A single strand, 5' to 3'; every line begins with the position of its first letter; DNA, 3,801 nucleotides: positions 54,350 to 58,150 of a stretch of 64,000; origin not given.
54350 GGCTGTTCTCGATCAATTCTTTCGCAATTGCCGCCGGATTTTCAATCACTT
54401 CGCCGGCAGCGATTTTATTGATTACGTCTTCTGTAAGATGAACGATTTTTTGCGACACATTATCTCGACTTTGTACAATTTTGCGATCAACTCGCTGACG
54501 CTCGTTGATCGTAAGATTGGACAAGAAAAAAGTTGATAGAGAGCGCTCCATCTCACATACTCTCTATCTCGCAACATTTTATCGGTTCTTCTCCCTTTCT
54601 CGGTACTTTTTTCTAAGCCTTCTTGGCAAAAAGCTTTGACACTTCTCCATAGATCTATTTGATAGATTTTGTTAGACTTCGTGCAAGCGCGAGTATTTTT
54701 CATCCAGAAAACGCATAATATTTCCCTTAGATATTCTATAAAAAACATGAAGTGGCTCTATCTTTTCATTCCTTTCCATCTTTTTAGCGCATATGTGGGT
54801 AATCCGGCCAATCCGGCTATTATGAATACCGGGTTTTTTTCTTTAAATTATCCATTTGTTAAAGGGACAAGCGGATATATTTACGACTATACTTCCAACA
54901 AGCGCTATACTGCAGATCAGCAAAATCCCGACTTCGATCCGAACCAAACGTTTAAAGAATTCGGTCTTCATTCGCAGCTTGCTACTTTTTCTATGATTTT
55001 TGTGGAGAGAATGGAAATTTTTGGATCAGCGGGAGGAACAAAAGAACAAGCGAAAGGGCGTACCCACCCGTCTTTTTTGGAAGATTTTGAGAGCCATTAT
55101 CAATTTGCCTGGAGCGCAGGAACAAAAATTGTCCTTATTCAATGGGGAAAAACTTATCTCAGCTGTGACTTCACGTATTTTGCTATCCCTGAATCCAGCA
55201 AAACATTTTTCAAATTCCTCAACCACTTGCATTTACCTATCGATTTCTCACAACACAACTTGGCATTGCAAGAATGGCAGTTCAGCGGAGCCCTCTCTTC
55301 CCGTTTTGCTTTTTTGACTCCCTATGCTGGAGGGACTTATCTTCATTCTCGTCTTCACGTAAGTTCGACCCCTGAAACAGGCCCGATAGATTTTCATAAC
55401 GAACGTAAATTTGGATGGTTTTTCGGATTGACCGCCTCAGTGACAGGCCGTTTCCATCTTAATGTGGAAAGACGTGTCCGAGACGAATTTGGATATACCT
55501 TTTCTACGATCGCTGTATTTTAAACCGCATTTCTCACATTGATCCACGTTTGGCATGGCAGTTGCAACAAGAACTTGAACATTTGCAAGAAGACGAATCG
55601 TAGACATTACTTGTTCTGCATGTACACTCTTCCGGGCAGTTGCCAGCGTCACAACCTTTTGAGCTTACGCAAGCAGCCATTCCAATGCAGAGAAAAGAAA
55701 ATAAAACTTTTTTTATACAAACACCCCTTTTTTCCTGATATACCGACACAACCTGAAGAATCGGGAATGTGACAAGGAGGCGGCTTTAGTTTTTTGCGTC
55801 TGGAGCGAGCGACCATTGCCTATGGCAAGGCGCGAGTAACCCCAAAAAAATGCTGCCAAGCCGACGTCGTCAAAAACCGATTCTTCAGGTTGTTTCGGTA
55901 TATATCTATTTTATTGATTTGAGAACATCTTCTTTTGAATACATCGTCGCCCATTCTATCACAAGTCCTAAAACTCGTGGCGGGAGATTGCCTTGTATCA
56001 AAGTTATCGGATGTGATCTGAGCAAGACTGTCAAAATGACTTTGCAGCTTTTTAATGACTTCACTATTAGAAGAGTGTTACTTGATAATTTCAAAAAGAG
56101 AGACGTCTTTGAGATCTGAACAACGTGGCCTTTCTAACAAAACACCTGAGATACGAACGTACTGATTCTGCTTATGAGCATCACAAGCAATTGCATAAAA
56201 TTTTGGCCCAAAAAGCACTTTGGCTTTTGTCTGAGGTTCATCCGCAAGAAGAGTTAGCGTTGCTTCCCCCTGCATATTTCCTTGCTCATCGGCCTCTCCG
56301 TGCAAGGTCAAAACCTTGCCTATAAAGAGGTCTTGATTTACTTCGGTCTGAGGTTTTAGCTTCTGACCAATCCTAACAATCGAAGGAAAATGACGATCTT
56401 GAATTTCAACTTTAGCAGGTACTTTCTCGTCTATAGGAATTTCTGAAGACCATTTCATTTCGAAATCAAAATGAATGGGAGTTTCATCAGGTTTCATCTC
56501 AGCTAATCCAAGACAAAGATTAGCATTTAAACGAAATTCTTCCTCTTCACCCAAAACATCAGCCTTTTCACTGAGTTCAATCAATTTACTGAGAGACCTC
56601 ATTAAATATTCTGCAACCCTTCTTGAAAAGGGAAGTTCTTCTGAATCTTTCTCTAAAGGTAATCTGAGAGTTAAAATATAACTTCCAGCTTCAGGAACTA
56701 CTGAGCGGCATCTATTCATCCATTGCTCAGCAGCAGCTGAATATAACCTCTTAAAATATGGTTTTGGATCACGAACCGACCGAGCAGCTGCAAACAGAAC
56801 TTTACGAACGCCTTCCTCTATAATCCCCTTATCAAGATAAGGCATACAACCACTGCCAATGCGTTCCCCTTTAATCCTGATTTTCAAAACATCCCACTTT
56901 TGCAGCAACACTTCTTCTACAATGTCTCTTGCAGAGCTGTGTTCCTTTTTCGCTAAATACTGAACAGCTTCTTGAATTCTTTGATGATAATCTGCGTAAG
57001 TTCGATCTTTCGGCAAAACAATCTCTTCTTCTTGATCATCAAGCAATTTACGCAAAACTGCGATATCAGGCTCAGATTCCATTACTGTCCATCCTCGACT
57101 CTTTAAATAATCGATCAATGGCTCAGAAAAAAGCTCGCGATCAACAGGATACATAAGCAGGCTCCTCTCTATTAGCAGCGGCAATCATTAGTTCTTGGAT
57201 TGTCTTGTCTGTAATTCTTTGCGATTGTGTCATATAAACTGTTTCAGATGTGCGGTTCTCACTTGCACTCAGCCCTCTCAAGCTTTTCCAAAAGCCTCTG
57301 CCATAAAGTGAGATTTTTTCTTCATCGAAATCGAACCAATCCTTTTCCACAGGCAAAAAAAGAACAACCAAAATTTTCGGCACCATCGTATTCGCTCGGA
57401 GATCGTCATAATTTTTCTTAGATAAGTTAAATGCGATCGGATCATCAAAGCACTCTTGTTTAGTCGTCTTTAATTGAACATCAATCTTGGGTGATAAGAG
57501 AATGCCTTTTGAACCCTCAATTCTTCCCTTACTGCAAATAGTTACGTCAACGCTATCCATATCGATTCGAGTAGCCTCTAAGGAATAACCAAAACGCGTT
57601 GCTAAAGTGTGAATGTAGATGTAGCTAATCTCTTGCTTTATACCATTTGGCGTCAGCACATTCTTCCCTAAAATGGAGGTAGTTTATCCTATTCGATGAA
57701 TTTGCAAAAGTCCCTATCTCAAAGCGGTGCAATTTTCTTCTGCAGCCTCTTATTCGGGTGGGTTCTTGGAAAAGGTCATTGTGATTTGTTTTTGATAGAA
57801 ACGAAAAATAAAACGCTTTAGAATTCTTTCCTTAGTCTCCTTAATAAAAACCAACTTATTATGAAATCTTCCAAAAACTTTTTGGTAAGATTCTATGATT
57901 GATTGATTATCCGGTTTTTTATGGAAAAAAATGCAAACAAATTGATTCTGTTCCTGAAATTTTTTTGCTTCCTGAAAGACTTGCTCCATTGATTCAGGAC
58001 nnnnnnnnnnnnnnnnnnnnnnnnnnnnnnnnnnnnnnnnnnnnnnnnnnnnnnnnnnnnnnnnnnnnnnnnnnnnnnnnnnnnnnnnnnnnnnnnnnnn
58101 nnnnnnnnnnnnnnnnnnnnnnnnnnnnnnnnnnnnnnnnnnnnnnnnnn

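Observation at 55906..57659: Two-gene cassette (DUF4365-like nuclease-fold protein plus unknown 368-aa protein) in an accessory islet: candidate uncharacterised defence or conflict system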

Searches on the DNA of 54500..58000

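Call 52: search_rna_families(source=window, start=54500, end=58000, threshold=evalue, max_evalue=1)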
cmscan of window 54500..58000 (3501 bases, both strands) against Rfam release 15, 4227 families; matches with E-value up to 1: 1.
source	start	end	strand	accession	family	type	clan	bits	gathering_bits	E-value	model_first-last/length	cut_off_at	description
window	56631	56744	-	RF02535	ODC_IRES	Cis-reg; IRES;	-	25.5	44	0.48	1-142/142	no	ODC internal ribosome entry site (IRES)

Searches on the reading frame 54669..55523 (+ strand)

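Call 3: search_protein_families(library=pfam, proteins=[window:54669-55523:+], max_evalue=1)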
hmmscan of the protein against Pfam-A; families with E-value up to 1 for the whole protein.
window:54669-55523:+ (284 aa): 1 family
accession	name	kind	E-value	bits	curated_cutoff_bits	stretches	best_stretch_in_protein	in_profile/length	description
PF01308.23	Chlam_OMP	-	0.014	14.6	20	0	198-224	270-296/397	Chlamydia major outer membrane protein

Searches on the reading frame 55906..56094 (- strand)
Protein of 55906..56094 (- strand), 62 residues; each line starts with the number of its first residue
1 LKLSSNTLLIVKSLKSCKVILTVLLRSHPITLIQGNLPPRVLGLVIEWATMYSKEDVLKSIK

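Call 3: search_protein_families(library=pfam, proteins=[window:55906-56094:-], max_evalue=1)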
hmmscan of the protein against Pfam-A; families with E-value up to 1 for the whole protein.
window:55906-56094:- (62 aa): 1 family
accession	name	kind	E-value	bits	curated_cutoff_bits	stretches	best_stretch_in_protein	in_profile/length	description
PF13711.11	DUF4160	-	0.014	16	23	1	21-55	31-59/65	Domain of unknown function (DUF4160)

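Call 4: search_protein_families(library=padloc, proteins=[window:55906-56094:-], max_evalue=1)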
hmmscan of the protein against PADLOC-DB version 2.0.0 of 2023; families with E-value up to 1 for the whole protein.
window:55906-56094:- (62 aa): 0 families

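Call 5: search_protein_families(library=ncbifam, proteins=[window:55906-56094:-], max_evalue=1)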
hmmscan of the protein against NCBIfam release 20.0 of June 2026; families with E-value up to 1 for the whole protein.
window:55906-56094:- (62 aa): 0 families

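Call 89: search_protein_families(library=pfam, proteins=[window:55906-56094:-], max_evalue=5)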
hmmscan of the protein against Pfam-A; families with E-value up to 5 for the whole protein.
window:55906-56094:- (62 aa): 1 family
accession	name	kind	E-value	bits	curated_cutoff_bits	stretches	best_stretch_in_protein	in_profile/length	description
PF13711.11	DUF4160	-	0.014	16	23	1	21-55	31-59/65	Domain of unknown function (DUF4160)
